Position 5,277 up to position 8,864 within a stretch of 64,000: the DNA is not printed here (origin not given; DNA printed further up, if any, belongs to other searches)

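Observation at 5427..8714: FtsK/EssC-family ATPase that is entirely soluble and has a single intact motor domain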

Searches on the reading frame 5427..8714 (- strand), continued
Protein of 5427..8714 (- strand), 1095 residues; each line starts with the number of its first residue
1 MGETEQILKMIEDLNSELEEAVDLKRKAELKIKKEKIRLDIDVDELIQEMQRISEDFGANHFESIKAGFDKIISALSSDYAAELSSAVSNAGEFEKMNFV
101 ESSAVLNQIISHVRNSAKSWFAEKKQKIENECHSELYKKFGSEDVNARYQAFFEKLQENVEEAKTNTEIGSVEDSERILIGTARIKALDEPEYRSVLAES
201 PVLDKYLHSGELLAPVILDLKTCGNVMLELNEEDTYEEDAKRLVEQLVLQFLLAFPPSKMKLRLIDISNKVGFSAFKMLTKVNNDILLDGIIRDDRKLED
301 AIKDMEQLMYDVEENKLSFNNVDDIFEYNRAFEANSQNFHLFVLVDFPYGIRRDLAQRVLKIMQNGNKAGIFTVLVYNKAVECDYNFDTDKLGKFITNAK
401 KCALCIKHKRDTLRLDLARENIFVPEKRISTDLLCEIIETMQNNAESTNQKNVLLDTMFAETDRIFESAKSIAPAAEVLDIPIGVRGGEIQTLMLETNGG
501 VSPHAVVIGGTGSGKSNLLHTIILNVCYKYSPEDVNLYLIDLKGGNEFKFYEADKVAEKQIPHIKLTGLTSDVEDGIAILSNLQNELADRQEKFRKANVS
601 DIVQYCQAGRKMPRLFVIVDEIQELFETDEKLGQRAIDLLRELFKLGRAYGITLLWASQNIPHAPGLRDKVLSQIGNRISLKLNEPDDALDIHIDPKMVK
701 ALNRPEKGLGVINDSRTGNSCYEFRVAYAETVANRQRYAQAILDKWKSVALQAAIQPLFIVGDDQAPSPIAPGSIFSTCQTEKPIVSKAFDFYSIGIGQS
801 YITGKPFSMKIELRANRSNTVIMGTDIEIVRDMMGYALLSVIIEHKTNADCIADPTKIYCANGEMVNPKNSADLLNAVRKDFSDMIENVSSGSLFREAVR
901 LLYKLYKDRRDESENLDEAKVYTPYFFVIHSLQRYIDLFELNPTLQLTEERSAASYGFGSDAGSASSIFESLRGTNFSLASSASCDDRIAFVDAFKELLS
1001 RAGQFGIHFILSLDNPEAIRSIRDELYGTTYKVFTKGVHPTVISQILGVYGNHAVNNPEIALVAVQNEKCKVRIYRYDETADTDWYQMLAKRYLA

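Call 72: search_protein_representatives(alignment_id=A1)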
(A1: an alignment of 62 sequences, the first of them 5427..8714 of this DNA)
Query: 62 sequences, 1196 profile positions. Proteins with E-value up to 0.001 (for the whole library): 22787; up to 1e-10: 11578; up to 1e-30: 2445. The best 150 are listed.
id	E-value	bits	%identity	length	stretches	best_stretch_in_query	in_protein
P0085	0.0e+00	1930.9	-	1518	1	3-1193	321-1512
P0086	0.0e+00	1889.4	-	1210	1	3-1195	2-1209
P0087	0.0e+00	1727.5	-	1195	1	1-1194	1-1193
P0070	0.0e+00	1645.1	-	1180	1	1-1195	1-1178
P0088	0.0e+00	1618.3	-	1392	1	4-1195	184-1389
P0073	0.0e+00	1594.8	-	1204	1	1-1195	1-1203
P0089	0.0e+00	1545.5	-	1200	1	1-1194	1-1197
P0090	0.0e+00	1514.4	-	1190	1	1-1194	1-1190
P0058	0.0e+00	1415.6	-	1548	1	9-1195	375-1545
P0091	0.0e+00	1414.2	-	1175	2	167-1194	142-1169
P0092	0.0e+00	1369.3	-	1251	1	7-1190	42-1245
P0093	0.0e+00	1362.3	-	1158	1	1-1188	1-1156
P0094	0.0e+00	1217.9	-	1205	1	4-1194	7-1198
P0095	0.0e+00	1191.1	-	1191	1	5-1194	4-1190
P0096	0.0e+00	1150.5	-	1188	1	4-1190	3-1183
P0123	3.4e-97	343.0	-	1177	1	9-1109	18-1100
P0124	1.3e-96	341.1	-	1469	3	227-841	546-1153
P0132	5.2e-90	319.2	-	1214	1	10-1190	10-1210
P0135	2.2e-89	317.1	-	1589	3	25-827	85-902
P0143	2.9e-85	303.5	-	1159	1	4-1178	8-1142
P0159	9.5e-80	285.3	-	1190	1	10-1173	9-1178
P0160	1.6e-79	284.5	-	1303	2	301-846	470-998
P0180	3.7e-77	276.7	-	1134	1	2-1135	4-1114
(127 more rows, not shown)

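Call 76: find_encoding_contigs(protein=P0067, flank=10000, max_places=1)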
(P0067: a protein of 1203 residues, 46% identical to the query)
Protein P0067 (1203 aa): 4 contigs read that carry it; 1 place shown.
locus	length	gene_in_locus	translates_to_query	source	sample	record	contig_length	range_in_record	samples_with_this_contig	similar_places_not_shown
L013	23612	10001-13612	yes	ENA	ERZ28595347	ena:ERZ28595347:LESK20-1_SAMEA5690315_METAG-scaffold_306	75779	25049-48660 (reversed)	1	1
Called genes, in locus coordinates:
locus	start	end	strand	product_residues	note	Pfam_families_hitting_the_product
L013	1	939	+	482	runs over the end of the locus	PF00749:tRNA-synt_1c, PF19269:Anticodon_2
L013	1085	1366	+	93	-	PF01250:Ribosomal_S6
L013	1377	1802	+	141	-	PF00436:SSB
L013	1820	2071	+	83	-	PF01084:Ribosomal_S18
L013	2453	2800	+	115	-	-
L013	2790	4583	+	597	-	PF09299:Mu-transpos_C (faint), PF27135:HTH_TnsB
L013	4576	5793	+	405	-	PF05621:TniB, PF13191:AAA_16 (faint), PF13401:AAA_22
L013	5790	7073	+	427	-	PF06527:TniQ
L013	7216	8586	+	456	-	-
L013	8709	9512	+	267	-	PF03747:ADP_ribosyl_GH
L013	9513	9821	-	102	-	PF01381:HTH_3 (weak)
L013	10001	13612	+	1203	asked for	PF01580:FtsK_SpoIIIE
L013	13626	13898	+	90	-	-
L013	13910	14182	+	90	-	-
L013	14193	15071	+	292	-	-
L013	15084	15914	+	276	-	-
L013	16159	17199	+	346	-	-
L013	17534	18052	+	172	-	-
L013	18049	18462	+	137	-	-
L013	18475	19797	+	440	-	-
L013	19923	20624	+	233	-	PF00239:Resolvase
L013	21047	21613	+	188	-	-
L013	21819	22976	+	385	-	PF02463:SMC_N (weak), PF13175:AAA_15 (weak), PF13304:AAA_21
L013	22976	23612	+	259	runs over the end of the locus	-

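Call 77: find_encoding_contigs(protein=P0063, flank=10000, max_places=1)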
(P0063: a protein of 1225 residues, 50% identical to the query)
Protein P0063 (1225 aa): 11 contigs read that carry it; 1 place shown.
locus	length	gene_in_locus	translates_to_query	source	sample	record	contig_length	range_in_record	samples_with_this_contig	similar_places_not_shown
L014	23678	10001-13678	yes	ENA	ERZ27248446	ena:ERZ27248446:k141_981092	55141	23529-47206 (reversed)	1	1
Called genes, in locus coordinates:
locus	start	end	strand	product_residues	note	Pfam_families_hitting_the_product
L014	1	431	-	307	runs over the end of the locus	PF00749:tRNA-synt_1c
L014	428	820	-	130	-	-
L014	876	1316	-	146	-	PF02502:LacAB_rpiB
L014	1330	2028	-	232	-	PF00106:adh_short, PF08659:KR, PF13561:adh_short_C2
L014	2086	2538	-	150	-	PF00575:S1, PF23459:S1_RRP5 (weak)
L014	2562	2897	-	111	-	-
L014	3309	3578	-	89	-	PF07873:YabP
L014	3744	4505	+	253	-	PF14808:TMEM164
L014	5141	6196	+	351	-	-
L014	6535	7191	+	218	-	PF01966:HD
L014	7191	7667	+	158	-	PF01648:ACPS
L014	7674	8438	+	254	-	PF01026:TatD_DNase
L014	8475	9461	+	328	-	PF02517:Rce1-like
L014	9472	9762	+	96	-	-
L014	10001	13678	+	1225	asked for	PF13401:AAA_22 (faint), PF01580:FtsK_SpoIIIE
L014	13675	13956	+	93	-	-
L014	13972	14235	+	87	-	-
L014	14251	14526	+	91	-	-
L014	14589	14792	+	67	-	-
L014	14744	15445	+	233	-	-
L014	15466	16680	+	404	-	-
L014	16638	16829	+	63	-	-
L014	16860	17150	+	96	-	-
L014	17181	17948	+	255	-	-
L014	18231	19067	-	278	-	PF11150:DUF2927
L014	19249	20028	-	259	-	-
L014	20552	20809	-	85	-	-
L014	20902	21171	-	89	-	-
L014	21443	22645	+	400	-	PF00155:Aminotran_1_2, PF01041:DegT_DnrJ_EryC1, PF01053:Cys_Met_Meta_PP (weak)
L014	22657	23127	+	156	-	PF00583:Acetyltransf_1, PF13508:Acetyltransf_7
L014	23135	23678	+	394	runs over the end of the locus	PF22660:RS_preATP-grasp-like (faint), PF02655:ATP-grasp_3, PF02786:CPSase_L_D2 (faint), PF07478:Dala_Dala_lig_C, PF13535:ATP-grasp_4, PF18603:LAL_C2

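Call 78: find_encoding_contigs(protein=P0037, flank=10000, max_places=1)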
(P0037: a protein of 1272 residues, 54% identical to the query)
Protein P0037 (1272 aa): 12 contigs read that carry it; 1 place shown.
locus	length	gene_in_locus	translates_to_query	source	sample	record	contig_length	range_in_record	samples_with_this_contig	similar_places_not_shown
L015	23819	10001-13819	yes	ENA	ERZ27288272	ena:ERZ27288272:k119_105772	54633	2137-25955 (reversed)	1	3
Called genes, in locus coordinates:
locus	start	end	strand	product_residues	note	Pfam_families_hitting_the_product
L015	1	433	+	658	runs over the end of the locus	PF00933:Glyco_hydro_3, PF01915:Glyco_hydro_3_C, PF14310:Fn3-like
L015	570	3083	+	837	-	PF01055:Glyco_hydro_31_2nd, PF21365:Glyco_hydro_31_3rd, PF07691:PA14, PF21365:Glyco_hydro_31_3rd (weak), PF17137:DUF5110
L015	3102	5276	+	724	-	PF16875:Glyco_hydro_36N, PF02065:Melibiase, PF16874:Glyco_hydro_36C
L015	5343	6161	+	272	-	PF23023:Anti-Pycsar_Apyc1 (weak), PF12706:Lactamase_B_2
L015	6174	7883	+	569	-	PF02837:Glyco_hydro_2_N, PF22666:Glyco_hydro_2_N2, PF02836:Glyco_hydro_2_C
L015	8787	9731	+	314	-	PF14659:Phage_int_SAM_3, PF00589:Phage_integrase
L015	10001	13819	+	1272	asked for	PF01580:FtsK_SpoIIIE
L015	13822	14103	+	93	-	-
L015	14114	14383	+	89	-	-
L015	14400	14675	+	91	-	-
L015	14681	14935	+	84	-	-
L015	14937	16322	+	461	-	PF03496:ADPrib_exo_Tox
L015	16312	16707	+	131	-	-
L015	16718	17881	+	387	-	-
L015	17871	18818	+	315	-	PF24723:DUF7675 (weak), PF01076:Mob_Pre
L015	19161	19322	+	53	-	-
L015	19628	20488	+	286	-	-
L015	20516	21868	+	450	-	PF00753:Lactamase_B (weak), PF12706:Lactamase_B_2, PF07521:RMMBL (weak)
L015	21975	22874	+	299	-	PF14903:WG_beta_rep (faint)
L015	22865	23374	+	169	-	-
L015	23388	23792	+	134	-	-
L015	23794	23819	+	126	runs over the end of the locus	-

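Call 81: search_protein_families(library=pfam, proteins=[P0085, P0088, P0123, P0132, P0180, P0124, P0135], max_evalue=0.001)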
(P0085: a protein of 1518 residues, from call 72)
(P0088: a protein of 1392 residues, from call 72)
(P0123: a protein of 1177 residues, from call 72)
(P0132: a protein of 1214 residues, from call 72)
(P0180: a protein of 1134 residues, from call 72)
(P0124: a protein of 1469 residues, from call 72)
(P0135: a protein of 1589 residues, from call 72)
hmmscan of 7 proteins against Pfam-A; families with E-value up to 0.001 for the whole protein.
P0085 (1518 aa): 3 families
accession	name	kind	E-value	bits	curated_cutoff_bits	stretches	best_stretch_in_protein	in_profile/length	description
PF01580.24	FtsK_SpoIIIE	-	3e-33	115.6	24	1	896-1100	21-190/221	FtsK/SpoIIIE family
PF08238.18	Sel1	-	1.4e-24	86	30.7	2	48-79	5-36/36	Sel1 repeat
PF13401.12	AAA_22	-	1.5e-05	25.8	27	1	914-1057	6-112/130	AAA domain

P0088 (1392 aa): 3 families
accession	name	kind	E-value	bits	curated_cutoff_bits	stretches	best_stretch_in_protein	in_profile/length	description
PF01580.24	FtsK_SpoIIIE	-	2.5e-28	99.5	24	1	765-971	28-194/221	FtsK/SpoIIIE family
PF13306.12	LRR_5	-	8.8e-15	55.2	27.7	1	62-138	15-91/127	BspA type Leucine rich repeat region (6 copies)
PF13401.12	AAA_22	-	4.6e-07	30.7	27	1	781-922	7-109/130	AAA domain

P0123 (1177 aa): 1 family
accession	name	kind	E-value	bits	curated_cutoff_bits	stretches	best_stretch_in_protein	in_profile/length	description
PF01580.24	FtsK_SpoIIIE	-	6.1e-21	75.3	24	1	567-701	13-137/221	FtsK/SpoIIIE family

P0132 (1214 aa): 3 families
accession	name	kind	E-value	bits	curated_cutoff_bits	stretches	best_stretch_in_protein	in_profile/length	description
PF01580.24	FtsK_SpoIIIE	-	1.6e-25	90.3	24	1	633-790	39-220/221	FtsK/SpoIIIE family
PF13401.12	AAA_22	-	6e-05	23.8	27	0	635-786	7-122/130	AAA domain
PF20703.3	nSTAND1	-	9.8e-05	22.6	27.1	1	636-760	36-135/379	Novel STAND NTPase 1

P0180 (1134 aa): 2 families
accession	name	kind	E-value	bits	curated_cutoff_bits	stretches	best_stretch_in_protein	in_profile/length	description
PF01580.24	FtsK_SpoIIIE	-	2.9e-26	92.7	24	1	554-732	17-163/221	FtsK/SpoIIIE family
PF13401.12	AAA_22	-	0.0004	21.1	27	0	579-732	7-123/130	AAA domain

P0124 (1469 aa): 2 families
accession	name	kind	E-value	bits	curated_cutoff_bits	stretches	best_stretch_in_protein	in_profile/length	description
PF01580.24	FtsK_SpoIIIE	-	8.6e-26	91.2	24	1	893-1064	27-218/221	FtsK/SpoIIIE family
PF13401.12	AAA_22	-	8.7e-06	26.5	27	1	908-1045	7-109/130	AAA domain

P0135 (1589 aa): 16 families
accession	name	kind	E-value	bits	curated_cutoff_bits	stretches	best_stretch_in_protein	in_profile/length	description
PF01580.24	FtsK_SpoIIIE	-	2.5e-42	145.3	24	2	958-1078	15-133/221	FtsK/SpoIIIE family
PF13401.12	AAA_22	-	1e-11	45.7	27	1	676-829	8-123/130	AAA domain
PF05729.18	NACHT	-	1.9e-09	38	26.7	0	986-1028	4-46/167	NACHT domain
PF00910.28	RNA_helicase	-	3.9e-07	30.9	21.5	0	677-704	2-29/105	RNA helicase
PF13555.12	AAA_29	-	9.9e-07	28.9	27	0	985-1008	25-48/61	P-loop containing region of AAA domain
PF25199.1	nSTAND_NTPase5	-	3.2e-06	27.5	34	0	986-1064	45-122/145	Novel STAND NTPase 5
PF00005.33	ABC_tran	-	3.8e-06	28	25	0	676-696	14-34/137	ABC transporter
PF24883.2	NPHP3_N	-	3.3e-05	24.6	24.8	0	987-1093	27-131/164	Nephrocystin 3, N-terminal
PF20720.3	nSTAND3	-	3.8e-05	23.9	27.2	0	674-703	18-48/155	Novel STAND NTPase 3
PF13191.12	AAA_16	-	6.3e-05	24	32.6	0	673-697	24-48/167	AAA ATPase domain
PF20703.3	nSTAND1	-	7.6e-05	22.9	27.1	0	676-827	36-158/379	Novel STAND NTPase 1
PF02492.25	cobW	-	0.00043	20.4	20.7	0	676-696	3-23/180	CobW/HypB/UreG, nucleotide-binding domain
PF00004.35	AAA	-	0.00057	20.8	21.2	0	677-833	2-113/131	ATPase family associated with various cellular activities (AAA)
PF01443.25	Viral_helicase1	-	0.00061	20.1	21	0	987-1032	3-48/228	Viral superfamily 1 RNA helicase core domain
PF03193.22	RsgA_GTPase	-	0.00069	19.9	30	0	674-699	107-132/174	RsgA GTPase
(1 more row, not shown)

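Call 88: find_related_loci(query=A1, collection=viral_contigs, flank=8000)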
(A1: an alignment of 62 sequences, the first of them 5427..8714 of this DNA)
Query A1 (1095 aa) in viral_contigs; peptide patterns used: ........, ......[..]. (x = any residue, [..] = any of these).
137 stretches matched a pattern, but none encodes a relative of the query by tblastn (E <= 1e-3).

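Call 89: search_dna_similar(query=window:5427-8714:-, collection=plasmids, mode=protein, max_rows=12)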
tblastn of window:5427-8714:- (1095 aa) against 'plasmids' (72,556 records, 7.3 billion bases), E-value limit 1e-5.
Records with a match: 793; places in all: 855; records where one place covers at least 80% of the query: 0.
Best place of each record, by identity: <60% 793.
By first word of the organism name: Bacillus 165; Ralstonia 134; Clostridium 84; Sinorhizobium 80; Mycobacterium 52; Streptomyces 41; Mycolicibacterium 20; Enterococcus 16; Shinella 13; Escherichia 10; and 81 more.
By predicted mobility (MOB-suite, as given by PLSDB): non-mobilizable 386; mobilizable 352; conjugative 55.
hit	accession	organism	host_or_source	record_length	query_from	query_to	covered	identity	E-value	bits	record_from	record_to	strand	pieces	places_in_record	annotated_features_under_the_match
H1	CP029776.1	Deinococcus actinosclerus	mixed culture,wastewater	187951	124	687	52%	26.0%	8e-28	130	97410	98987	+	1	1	DNA translocase FtsK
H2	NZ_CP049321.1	Caballeronia sp. SBC2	whole organism,soil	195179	305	736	39%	26.8%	1e-34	152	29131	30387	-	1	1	FtsK/SpoIIIE domain-containing protein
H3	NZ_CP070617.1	Rhodococcus pseudokoreensis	cell culture,rhizosphere of apple ...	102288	299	690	36%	26.8%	3e-24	118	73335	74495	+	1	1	FtsK/SpoIIIE domain-containing protein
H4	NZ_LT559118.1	Nonomuraea gerenzanensis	-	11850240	361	751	36%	26.4%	1e-16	94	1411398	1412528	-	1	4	none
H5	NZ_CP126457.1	Rhodococcus sp. AH-ZY2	single cell,soil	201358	486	843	33%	27.2%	2e-26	125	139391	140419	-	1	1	FtsK/SpoIIIE domain-containing protein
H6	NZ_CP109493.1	Streptomyces sp. NBC_01435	-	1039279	372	739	34%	25.5%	1e-18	100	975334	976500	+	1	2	record has no annotation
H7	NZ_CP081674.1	Mycolicibacterium farcinogenes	Homo sapiens,skin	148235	440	786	32%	24.0%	6e-8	65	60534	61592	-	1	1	FtsK/SpoIIIE domain-containing protein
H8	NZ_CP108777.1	Embleya sp. NBC_00896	-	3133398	359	692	31%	24.8%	1e-14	87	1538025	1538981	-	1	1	none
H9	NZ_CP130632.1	Kutzneria buriramensis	-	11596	447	720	25%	29.8%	6e-15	88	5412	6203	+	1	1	FtsK/SpoIIIE domain-containing protein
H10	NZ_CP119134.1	Streptomyces sp. FXJ1.172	cell culture,red soil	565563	478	745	24%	30.3%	4e-19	102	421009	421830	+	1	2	eccCa: type VII secretion protein EccCa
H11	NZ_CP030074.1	Streptomyces cadmiisoli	Whole organism,soil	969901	473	736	24%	30.6%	4e-18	99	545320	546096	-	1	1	eccCa: type VII secretion protein EccCa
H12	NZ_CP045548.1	Streptomyces sp. SYP-A7193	cell culture,soil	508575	481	741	24%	30.8%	8e-19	100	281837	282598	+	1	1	eccCa: type VII secretion protein EccCa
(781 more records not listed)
